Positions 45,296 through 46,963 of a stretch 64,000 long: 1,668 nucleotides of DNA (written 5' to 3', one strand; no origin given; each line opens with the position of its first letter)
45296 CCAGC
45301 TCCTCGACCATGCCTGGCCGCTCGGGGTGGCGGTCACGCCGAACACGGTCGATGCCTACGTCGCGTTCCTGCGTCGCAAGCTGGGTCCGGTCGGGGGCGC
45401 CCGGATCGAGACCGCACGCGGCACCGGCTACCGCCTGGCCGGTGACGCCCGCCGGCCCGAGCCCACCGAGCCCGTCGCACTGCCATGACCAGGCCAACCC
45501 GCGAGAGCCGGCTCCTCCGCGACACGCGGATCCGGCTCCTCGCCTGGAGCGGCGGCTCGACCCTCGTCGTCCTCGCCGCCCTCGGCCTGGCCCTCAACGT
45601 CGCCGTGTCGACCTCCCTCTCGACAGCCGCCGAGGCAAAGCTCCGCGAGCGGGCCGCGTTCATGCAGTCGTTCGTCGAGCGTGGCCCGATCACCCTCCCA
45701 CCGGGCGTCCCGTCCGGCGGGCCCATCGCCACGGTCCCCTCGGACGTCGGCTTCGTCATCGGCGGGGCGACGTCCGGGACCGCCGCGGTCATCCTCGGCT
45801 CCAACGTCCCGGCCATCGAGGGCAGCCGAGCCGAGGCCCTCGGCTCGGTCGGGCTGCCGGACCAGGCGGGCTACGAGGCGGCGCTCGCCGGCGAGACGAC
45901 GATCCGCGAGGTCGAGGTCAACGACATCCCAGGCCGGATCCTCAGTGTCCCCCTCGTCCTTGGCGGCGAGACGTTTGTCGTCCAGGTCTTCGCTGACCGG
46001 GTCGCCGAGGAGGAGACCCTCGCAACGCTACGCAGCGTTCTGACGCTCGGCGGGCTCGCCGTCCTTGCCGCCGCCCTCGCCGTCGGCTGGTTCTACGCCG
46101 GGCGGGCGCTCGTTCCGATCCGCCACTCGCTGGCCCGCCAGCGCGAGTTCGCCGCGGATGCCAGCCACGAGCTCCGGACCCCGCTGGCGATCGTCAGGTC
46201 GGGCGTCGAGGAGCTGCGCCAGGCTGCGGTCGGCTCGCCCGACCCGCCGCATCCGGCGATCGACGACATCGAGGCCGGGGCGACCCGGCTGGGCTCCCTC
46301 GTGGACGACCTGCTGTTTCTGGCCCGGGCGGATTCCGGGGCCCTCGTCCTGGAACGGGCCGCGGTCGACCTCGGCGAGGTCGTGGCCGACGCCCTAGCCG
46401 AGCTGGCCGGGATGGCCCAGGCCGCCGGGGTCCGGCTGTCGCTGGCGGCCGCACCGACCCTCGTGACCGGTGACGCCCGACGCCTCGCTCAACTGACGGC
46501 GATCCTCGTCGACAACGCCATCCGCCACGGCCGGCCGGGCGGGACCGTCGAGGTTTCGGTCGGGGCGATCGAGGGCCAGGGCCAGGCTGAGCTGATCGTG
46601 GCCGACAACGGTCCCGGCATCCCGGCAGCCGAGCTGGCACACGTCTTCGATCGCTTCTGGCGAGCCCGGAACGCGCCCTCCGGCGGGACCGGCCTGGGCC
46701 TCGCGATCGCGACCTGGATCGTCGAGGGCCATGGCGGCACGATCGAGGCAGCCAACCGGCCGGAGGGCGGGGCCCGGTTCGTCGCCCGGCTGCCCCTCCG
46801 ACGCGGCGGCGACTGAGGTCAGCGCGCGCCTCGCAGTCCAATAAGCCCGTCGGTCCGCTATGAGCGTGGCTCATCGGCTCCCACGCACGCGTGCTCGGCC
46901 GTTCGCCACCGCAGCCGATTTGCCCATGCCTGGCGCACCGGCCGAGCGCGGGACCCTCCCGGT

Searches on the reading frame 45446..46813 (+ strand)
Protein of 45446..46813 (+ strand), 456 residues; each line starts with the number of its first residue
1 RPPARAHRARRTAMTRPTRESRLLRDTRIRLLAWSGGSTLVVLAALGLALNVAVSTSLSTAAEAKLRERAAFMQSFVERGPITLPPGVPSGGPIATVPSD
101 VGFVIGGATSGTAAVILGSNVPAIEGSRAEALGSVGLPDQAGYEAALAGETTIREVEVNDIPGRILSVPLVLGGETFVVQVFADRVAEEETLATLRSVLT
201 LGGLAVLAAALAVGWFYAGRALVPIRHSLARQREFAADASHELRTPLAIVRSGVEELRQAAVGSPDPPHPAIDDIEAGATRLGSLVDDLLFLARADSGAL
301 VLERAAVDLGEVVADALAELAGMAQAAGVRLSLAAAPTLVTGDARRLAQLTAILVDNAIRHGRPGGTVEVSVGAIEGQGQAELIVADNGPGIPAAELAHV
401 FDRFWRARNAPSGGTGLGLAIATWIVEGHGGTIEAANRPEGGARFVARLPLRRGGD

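Call 49: search_protein_families(library=pfam, proteins=[window:45446-46813:+], max_evalue=0.00001)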
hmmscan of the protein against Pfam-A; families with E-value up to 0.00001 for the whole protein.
window:45446-46813:+ (456 aa): 2 families
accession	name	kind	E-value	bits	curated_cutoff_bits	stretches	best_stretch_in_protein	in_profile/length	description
PF02518.31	HATPase_c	-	9.4e-28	97.3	26.4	1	342-452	1-110/111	Histidine kinase-, DNA gyrase B-, and HSP90-like ATPase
PF00512.31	HisKA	-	1.2e-14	54.6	26.9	1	232-298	2-66/66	His Kinase A (phospho-acceptor) domain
